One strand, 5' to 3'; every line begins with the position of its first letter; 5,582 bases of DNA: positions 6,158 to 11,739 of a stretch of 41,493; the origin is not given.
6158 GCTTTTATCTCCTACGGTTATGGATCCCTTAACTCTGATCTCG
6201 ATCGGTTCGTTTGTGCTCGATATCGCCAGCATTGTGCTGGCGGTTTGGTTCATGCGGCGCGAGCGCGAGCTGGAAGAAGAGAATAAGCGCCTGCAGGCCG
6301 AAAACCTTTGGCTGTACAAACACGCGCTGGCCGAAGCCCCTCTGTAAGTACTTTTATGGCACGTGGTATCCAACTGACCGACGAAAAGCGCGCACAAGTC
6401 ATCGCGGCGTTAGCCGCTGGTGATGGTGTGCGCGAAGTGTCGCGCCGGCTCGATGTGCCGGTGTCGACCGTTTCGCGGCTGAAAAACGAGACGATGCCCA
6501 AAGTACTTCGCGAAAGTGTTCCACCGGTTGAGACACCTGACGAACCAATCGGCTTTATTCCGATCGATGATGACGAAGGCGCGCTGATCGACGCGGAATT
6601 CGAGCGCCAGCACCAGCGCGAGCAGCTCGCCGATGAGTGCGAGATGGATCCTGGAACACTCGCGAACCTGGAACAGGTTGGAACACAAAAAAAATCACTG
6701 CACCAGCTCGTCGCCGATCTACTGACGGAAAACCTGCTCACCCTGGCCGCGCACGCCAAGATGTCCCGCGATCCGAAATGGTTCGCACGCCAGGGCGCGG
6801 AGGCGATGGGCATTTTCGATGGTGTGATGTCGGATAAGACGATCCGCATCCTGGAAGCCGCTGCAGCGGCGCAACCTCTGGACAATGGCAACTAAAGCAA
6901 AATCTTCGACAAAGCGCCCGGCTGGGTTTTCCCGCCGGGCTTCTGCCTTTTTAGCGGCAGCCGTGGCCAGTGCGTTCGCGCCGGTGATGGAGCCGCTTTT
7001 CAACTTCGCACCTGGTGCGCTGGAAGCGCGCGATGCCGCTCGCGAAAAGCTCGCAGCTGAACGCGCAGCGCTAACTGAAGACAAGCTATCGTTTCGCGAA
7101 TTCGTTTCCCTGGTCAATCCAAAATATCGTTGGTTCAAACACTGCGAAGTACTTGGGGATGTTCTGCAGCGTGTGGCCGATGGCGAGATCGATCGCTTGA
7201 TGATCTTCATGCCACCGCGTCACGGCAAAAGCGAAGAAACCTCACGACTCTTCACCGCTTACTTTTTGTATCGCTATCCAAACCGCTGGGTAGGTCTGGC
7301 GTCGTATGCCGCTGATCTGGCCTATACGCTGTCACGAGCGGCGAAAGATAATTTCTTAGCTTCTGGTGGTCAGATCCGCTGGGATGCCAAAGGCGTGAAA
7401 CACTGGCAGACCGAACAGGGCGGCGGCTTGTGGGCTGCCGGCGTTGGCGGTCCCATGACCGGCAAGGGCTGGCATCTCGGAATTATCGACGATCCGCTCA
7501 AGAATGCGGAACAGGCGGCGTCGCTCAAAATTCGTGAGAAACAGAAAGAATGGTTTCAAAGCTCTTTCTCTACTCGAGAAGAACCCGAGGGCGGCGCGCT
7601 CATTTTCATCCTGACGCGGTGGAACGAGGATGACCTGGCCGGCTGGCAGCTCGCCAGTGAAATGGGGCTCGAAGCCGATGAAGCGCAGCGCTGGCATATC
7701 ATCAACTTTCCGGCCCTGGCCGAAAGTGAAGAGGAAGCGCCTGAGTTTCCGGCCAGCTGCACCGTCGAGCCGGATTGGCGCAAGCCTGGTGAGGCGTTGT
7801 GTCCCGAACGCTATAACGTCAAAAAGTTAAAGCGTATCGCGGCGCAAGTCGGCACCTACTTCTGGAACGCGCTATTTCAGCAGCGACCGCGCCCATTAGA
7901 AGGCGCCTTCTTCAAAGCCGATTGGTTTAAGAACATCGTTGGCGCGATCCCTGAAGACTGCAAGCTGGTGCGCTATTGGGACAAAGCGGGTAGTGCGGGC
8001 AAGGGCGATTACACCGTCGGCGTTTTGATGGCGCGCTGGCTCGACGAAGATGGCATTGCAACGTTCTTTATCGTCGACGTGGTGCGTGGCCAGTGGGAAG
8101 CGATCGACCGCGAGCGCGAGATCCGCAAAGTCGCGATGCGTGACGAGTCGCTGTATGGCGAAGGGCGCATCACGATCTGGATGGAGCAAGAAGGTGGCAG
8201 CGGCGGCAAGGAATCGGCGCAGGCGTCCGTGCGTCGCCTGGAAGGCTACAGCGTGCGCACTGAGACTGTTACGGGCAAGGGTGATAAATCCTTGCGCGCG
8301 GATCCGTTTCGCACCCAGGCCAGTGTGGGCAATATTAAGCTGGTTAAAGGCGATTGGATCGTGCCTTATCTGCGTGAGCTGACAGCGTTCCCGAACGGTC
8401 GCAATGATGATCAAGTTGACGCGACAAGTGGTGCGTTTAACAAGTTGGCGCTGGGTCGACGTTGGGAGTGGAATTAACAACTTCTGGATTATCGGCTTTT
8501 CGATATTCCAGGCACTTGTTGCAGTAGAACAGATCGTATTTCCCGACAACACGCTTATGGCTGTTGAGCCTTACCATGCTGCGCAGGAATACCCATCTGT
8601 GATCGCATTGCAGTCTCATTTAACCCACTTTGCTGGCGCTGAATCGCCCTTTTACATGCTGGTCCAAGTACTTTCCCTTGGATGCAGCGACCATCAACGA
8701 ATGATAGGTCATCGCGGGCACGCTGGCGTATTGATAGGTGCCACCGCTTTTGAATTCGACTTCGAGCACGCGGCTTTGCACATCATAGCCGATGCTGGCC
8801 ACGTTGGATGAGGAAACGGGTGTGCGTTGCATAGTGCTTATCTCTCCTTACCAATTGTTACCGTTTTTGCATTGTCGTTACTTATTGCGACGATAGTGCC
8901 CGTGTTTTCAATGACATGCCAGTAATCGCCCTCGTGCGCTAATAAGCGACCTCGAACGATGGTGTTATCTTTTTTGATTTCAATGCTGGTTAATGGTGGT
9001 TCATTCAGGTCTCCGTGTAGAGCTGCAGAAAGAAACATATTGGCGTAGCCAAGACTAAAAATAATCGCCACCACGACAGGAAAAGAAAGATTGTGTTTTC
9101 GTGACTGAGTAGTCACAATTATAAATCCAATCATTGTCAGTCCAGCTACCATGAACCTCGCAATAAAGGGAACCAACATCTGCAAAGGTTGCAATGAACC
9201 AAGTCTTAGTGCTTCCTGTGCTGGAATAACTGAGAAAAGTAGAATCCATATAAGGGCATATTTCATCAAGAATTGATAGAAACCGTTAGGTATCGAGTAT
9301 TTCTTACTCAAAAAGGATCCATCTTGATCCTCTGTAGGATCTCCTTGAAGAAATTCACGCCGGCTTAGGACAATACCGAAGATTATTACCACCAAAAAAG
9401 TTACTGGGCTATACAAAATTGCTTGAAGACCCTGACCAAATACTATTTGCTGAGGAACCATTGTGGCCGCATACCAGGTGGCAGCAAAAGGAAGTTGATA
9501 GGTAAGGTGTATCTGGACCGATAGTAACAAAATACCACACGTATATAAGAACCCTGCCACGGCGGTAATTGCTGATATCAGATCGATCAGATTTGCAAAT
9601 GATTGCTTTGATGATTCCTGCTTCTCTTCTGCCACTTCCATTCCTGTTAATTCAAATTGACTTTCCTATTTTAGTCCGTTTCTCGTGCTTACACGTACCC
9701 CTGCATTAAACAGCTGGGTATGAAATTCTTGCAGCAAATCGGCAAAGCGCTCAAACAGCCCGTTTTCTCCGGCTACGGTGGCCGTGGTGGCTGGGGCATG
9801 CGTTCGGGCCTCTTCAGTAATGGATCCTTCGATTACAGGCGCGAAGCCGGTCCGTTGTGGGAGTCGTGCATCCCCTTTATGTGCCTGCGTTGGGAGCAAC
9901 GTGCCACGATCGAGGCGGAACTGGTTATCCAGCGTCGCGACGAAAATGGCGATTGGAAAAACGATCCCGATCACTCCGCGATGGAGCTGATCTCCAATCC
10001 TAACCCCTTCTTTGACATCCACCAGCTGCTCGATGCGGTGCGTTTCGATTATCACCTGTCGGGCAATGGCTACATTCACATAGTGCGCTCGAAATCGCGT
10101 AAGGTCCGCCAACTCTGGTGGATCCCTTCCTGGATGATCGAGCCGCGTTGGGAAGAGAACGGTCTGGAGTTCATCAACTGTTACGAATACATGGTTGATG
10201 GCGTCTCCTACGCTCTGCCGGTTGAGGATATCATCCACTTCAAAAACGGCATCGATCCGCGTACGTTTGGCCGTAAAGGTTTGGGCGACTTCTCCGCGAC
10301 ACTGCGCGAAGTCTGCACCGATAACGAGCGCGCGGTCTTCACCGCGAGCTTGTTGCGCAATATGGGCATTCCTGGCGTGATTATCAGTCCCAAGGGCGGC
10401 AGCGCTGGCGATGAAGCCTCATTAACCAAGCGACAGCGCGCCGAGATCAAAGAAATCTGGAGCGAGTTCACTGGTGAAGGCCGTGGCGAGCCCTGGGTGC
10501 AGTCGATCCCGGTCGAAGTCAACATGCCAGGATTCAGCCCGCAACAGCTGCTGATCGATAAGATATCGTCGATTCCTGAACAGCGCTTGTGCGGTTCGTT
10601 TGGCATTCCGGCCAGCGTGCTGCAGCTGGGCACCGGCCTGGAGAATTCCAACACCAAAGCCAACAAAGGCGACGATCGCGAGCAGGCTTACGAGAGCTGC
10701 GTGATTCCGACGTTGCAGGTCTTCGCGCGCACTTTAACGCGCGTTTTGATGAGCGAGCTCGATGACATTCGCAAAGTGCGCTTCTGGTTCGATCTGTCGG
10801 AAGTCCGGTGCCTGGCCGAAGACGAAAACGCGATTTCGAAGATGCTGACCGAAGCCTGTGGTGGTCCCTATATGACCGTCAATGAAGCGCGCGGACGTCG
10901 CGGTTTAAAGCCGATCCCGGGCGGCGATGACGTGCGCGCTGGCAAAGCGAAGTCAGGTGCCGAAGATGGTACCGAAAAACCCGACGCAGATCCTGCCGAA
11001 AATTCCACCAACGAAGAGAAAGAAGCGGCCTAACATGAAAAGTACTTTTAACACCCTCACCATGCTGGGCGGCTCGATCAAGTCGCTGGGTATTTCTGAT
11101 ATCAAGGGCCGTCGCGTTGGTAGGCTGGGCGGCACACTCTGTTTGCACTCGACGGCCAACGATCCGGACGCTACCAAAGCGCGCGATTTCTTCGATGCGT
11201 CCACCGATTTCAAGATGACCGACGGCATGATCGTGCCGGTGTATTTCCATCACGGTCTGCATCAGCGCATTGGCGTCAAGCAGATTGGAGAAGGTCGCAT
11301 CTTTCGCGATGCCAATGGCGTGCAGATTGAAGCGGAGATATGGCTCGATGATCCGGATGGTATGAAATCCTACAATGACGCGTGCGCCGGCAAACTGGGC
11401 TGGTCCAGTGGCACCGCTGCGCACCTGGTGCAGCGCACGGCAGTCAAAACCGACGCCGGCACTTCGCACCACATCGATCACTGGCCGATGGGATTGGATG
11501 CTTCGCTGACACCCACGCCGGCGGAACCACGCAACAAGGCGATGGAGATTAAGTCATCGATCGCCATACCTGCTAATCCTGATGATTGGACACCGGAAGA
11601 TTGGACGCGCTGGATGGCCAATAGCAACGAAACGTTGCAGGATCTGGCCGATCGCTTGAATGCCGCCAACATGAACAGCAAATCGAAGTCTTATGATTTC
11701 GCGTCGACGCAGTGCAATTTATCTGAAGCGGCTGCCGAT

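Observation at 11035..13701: Capsid maturation protease fused to a 2H-phosphoesterase domain and a long polyvalent tail: a possible capsid-packaged effector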

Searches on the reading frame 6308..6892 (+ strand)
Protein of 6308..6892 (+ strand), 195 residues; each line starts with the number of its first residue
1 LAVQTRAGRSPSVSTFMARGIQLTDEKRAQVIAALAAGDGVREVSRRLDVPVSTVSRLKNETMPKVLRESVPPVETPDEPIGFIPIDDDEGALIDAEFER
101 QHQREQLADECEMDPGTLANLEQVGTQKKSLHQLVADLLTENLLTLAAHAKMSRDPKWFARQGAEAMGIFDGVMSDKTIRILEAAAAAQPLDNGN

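Call 14: search_protein_families(library=pfam, proteins=[window:6308-6892:+], max_evalue=0.001)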
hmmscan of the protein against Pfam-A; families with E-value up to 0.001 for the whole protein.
window:6308-6892:+ (195 aa): 4 families
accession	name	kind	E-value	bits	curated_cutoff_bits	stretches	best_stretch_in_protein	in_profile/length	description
PF13384.12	HTH_23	-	5.9e-07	29.5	24.6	1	24-60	3-39/50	Homeodomain-like domain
PF13936.12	HTH_38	-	1.2e-05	25.4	27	1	22-57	4-39/44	Helix-turn-helix domain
PF25787.1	HTH_SB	-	0.00028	21.1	43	1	21-56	5-40/53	Sleeping Beauty transposase HTH domain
PF09339.16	HTH_IclR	-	0.00048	20.3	22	0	30-58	7-38/52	IclR helix-turn-helix domain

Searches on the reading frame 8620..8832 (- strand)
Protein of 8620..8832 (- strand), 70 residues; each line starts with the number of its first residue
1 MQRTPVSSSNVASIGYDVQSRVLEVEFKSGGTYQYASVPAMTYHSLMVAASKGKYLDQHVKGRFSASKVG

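Call 14: search_protein_families(library=pfam, proteins=[window:8620-8832:-], max_evalue=0.001)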
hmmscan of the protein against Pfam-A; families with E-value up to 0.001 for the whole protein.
window:8620-8832:- (70 aa): 1 family
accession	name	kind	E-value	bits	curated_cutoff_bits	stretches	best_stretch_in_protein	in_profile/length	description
PF13619.11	KTSC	-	1.8e-22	79.2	25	1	7-64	1-58/58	KTSC domain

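Call 93: search_protein_families(library=padloc, proteins=[window:8620-8832:-], max_evalue=0.001)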
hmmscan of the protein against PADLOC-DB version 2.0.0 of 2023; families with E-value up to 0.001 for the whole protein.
window:8620-8832:- (70 aa): 0 families

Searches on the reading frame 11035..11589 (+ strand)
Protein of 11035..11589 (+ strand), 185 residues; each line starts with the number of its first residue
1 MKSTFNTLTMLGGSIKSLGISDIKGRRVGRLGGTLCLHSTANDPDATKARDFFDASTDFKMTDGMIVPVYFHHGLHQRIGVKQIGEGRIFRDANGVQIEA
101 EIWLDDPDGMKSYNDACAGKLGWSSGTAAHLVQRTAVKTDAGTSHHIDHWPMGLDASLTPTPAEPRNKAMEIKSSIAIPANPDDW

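Call 56: search_solved_structures(query=A3, max_evalue=1, show_alignments=2)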
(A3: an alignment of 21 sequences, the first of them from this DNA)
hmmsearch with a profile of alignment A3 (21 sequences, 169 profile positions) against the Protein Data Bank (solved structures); distinct sequences matched with E-value up to 1: 0.

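Call 57: search_protein_families(library=pfam, alignment_id=A3, max_evalue=0.01)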
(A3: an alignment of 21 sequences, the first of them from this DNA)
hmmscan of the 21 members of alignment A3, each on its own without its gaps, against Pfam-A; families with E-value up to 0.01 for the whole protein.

A. member 1, seq(185 aa): 1 family
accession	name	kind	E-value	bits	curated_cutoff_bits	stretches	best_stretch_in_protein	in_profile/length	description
PF04586.22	Peptidase_S78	-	0.001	19.7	21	1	63-122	51-106/165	Caudovirus prohead serine protease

B. families by the number of members that match (of 21 scanned): 1 family
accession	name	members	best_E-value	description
PF04586.22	Peptidase_S78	15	6.7e-09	Caudovirus prohead serine protease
